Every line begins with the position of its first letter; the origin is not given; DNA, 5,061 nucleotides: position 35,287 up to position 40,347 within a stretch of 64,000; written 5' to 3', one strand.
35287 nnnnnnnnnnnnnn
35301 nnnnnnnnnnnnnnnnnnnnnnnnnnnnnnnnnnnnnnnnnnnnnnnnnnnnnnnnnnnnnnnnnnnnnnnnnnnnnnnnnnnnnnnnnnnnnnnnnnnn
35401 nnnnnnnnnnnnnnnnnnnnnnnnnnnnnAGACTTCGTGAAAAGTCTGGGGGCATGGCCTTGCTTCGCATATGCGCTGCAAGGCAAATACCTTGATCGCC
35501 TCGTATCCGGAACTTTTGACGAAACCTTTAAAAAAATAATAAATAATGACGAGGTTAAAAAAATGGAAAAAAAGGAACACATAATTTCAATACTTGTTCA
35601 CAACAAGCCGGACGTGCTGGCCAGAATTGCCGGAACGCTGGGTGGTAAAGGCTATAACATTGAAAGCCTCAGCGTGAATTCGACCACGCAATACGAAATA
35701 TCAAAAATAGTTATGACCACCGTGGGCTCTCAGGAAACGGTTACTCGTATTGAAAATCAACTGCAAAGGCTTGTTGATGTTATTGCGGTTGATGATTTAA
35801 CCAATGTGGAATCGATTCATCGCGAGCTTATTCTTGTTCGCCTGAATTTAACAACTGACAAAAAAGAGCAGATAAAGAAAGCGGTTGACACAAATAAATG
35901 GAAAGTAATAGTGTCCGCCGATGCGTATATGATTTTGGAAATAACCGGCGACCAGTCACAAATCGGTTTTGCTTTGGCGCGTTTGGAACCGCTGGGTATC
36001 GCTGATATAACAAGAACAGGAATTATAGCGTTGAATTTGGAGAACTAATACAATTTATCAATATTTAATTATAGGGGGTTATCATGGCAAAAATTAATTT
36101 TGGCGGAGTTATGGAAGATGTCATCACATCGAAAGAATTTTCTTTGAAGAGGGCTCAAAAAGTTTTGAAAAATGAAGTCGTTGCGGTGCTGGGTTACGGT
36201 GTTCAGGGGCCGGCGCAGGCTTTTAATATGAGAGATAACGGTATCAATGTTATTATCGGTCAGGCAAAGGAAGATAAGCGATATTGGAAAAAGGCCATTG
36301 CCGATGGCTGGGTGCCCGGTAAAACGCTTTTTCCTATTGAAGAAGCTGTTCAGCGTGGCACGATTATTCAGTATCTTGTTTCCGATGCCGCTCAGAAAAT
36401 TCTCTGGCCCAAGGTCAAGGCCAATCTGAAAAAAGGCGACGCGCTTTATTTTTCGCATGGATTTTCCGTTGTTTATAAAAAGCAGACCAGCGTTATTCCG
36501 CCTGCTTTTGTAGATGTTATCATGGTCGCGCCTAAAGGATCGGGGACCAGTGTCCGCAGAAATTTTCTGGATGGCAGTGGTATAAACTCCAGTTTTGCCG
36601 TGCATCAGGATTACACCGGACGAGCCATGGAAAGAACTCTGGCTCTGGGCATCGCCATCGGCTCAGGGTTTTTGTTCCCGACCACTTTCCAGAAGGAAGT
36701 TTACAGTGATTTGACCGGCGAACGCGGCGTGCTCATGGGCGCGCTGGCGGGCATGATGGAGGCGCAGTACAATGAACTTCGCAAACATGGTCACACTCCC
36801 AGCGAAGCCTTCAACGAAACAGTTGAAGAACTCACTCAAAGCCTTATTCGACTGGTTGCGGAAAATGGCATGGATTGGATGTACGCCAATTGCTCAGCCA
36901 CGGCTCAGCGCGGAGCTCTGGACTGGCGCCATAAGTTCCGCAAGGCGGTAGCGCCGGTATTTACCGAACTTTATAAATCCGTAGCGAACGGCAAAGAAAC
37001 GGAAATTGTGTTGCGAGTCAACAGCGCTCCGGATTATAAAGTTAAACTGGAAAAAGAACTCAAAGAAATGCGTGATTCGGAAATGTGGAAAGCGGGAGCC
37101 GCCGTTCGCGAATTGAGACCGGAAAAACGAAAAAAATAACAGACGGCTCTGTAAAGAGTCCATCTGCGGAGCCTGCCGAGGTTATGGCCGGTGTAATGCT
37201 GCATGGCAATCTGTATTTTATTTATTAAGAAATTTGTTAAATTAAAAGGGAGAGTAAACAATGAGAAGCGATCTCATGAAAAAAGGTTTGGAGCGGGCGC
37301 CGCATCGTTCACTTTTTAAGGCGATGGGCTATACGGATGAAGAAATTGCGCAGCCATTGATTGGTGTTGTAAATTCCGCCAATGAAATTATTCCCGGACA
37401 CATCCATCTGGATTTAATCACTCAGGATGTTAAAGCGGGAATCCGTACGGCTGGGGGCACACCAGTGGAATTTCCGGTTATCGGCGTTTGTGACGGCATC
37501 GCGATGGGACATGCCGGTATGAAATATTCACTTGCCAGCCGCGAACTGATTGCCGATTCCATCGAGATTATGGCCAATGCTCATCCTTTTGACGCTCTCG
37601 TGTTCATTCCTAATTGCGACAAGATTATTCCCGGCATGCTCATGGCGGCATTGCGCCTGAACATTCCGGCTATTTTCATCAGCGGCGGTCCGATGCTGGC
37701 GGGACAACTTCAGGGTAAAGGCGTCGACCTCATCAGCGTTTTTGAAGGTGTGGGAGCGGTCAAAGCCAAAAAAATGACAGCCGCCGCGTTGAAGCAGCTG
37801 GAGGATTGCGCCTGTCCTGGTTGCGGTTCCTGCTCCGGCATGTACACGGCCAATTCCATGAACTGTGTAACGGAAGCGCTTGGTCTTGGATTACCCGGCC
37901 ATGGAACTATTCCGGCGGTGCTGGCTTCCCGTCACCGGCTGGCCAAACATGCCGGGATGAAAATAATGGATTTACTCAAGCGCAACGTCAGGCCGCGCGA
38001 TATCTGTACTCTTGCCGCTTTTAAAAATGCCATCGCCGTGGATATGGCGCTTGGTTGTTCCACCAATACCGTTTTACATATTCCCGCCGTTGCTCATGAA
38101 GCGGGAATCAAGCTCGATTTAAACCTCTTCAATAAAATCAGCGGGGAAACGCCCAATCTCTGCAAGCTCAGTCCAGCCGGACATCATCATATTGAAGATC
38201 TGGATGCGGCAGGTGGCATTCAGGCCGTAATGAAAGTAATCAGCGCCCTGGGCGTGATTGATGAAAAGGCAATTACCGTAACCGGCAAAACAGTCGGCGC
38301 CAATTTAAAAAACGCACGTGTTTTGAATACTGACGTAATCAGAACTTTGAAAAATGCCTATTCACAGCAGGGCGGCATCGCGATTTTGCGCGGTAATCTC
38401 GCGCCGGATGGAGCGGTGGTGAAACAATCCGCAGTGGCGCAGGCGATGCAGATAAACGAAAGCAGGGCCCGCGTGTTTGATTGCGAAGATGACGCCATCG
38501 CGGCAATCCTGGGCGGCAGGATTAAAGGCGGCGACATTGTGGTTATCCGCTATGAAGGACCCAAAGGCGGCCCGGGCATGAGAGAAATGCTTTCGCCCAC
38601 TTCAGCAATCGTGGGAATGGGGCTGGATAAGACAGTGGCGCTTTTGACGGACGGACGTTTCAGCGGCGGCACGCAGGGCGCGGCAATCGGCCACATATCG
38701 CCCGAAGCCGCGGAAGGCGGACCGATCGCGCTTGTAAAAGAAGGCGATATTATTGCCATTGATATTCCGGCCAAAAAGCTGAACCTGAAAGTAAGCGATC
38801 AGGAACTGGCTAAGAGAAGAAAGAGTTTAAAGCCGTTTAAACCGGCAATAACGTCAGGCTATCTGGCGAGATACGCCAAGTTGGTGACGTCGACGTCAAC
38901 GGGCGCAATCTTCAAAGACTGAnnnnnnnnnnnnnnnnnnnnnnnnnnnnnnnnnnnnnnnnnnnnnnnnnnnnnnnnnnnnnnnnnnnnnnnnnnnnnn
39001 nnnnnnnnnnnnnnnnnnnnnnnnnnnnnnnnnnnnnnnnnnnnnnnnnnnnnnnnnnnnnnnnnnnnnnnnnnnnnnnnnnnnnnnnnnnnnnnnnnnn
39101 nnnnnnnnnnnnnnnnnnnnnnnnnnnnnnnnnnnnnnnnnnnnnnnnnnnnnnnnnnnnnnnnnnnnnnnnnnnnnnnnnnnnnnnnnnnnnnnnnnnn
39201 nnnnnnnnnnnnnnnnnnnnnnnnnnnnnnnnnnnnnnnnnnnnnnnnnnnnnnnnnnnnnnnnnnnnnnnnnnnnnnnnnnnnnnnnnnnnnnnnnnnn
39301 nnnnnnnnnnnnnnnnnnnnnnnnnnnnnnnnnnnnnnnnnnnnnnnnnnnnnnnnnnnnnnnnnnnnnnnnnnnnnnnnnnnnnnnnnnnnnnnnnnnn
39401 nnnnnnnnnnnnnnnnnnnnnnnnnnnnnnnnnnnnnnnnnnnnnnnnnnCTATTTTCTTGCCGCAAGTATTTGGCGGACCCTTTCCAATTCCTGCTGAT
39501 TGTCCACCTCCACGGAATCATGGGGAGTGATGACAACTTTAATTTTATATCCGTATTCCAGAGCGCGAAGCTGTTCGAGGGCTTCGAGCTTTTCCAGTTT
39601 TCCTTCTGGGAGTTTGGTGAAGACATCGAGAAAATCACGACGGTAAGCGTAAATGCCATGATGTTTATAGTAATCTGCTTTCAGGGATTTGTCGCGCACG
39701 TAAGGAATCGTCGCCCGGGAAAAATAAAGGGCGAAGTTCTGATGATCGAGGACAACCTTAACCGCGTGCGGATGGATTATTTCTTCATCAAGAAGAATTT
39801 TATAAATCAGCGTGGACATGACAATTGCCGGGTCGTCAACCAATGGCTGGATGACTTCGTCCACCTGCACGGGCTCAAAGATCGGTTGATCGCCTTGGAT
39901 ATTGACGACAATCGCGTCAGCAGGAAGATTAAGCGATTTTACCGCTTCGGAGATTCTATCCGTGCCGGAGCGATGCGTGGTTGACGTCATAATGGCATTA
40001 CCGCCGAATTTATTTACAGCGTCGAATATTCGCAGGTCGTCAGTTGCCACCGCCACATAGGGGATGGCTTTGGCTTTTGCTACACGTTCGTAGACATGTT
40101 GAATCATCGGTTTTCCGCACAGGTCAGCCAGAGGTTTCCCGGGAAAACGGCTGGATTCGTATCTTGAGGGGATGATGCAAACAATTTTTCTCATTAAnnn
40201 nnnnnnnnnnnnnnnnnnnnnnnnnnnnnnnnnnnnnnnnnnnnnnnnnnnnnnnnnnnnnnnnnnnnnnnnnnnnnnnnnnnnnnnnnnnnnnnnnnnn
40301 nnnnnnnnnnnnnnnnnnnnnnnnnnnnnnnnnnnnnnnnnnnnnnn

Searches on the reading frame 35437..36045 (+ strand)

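Call 51: search_protein_families(library=pfam, proteins=[window:35437-36045:+], max_evalue=0.00001)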
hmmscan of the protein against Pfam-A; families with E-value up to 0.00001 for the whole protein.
window:35437-36045:+ (203 aa): 4 families
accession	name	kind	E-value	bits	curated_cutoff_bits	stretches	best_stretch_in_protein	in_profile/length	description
PF10369.15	ALS_ss_C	-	2.7e-14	53.4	23.2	1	129-200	1-72/74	Small subunit of acetolactate synthase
PF22629.2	ACT_AHAS_ss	-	4.6e-13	49.6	27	1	50-116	1-66/67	AHAS small subunit-like ACT domain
PF13710.12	ACT_5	-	5.4e-10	39.4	27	1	57-118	2-62/62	ACT domain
PF01842.31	ACT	-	2e-09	37.5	27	1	48-113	1-65/66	ACT domain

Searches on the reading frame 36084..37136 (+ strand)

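Call 51: search_protein_families(library=pfam, proteins=[window:36084-37136:+], max_evalue=0.00001)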
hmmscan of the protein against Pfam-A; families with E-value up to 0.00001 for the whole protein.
window:36084-37136:+ (351 aa): 2 families
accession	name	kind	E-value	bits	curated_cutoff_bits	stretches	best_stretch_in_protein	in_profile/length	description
PF07991.19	KARI_N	-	1.2e-45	155.5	20.6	1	27-194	1-161/165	Acetohydroxy acid isomeroreductase, NADPH-binding domain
PF01450.25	KARI_C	-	2.8e-40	138.4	29.1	1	202-346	1-143/144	Ketol-acid reductoisomerase, C-terminal domain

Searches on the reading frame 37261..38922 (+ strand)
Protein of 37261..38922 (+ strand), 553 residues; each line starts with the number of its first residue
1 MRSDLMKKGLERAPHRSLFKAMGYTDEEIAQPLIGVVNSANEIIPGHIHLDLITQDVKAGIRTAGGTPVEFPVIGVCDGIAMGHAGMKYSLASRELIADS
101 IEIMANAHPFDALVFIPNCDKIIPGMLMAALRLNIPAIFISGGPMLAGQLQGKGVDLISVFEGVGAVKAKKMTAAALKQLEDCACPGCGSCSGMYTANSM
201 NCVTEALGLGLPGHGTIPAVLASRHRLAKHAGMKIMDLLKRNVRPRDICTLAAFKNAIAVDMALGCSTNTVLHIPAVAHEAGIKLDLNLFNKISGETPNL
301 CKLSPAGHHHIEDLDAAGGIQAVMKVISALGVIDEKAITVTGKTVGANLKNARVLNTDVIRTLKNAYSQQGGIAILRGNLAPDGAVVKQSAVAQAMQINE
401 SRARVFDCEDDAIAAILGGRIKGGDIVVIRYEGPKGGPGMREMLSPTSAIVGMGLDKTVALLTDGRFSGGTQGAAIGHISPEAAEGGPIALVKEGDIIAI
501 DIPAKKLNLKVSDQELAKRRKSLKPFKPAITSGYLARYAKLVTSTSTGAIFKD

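Call 7: find_encoding_contigs(protein=window:37261-38922:+, flank=3000, max_places=4)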
Protein window:37261-38922:+ (553 aa): 18 contigs read that carry it; 4 places shown.
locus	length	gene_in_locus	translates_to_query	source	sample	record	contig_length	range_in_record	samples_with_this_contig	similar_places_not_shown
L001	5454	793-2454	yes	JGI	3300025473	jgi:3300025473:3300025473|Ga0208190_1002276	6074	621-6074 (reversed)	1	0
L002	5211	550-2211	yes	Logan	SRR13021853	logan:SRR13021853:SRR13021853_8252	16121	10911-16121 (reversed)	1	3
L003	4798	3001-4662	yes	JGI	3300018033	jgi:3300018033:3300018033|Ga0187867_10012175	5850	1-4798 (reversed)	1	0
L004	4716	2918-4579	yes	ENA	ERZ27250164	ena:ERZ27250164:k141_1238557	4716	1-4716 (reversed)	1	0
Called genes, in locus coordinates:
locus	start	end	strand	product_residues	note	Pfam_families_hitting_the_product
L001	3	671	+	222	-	?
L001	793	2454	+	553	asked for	PF00920:ILVD_EDD_N, PF24877:ILV_EDD_C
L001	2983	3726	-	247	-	PF02348:CTP_transf_3, PF12804:NTP_transf_3 (weak)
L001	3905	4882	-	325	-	PF01073:3Beta_HSD, PF01370:Epimerase, PF02719:Polysacc_synt_2 (faint), PF04321:RmlD_sub_bind (weak), PF07993:NAD_binding_4 (faint), PF16363:GDP_Man_Dehyd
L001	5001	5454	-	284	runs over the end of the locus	PF02578:Cu-oxidase_4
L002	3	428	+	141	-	?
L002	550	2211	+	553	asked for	PF00920:ILVD_EDD_N, PF24877:ILV_EDD_C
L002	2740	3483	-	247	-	PF02348:CTP_transf_3, PF12804:NTP_transf_3 (weak)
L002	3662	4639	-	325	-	PF01073:3Beta_HSD, PF01370:Epimerase, PF02719:Polysacc_synt_2 (faint), PF04321:RmlD_sub_bind (weak), PF07993:NAD_binding_4 (faint), PF16363:GDP_Man_Dehyd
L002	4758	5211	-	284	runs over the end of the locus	PF02578:Cu-oxidase_4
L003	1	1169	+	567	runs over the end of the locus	PF02776:TPP_enzyme_N, PF00205:TPP_enzyme_M, PF02775:TPP_enzyme_C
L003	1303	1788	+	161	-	PF01842:ACT, PF22629:ACT_AHAS_ss, PF13710:ACT_5, PF10369:ALS_ss_C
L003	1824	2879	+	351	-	PF07991:KARI_N, PF01450:KARI_C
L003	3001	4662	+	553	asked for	PF00920:ILVD_EDD_N, PF24877:ILV_EDD_C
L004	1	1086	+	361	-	?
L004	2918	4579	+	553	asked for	PF00920:ILVD_EDD_N, PF24877:ILV_EDD_C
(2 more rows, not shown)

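Call 43: find_related_loci(query=window:37261-38922:+, collection=metagenome_contigs, flank=4000)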
Query window:37261-38922:+ (553 aa) in metagenome_contigs; peptide patterns used: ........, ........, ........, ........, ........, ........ (x = any residue, [..] = any of these).
600 stretches matched a pattern (row limit reached: there are more); 472 encode a relative of the query (tblastn E <= 1e-3); the best 80 are kept; 80 distinct loci.
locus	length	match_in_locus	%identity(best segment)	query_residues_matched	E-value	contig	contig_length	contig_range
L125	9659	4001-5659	95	1-553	0e+0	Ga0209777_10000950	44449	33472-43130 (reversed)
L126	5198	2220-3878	94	1-553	0e+0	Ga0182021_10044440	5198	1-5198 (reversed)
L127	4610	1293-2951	94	1-553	0e+0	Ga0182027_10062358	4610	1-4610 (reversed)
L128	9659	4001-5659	94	1-553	0e+0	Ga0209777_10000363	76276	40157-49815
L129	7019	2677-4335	93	1-553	0e+0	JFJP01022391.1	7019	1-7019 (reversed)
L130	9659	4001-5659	92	1-553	0e+0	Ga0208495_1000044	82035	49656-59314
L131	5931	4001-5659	92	1-553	0e+0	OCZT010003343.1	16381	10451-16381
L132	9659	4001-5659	92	1-553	0e+0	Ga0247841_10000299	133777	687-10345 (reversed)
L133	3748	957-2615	90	1-553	0e+0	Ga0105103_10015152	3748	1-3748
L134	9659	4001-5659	90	1-553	0e+0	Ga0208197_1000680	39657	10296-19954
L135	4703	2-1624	92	13-553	0e+0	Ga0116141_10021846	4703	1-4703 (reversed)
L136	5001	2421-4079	88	1-553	0e+0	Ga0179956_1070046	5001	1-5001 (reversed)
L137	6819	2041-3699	88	1-553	0e+0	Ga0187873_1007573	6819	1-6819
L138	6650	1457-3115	88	1-553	0e+0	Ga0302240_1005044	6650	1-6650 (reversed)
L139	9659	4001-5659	89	1-553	0e+0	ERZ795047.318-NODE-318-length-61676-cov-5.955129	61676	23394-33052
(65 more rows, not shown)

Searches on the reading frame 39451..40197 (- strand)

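Call 51: search_protein_families(library=pfam, proteins=[window:39451-40197:-], max_evalue=0.00001)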
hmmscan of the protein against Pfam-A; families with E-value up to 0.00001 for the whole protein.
window:39451-40197:- (248 aa): 2 families
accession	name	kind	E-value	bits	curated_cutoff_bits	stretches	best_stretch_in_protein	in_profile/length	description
PF02348.25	CTP_transf_3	-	1.5e-58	198.6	22.6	1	6-219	1-217/217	Cytidylyltransferase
PF12804.13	NTP_transf_3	-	1.5e-06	28.9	27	1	15-126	9-119/160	MobA-like NTP transferase domain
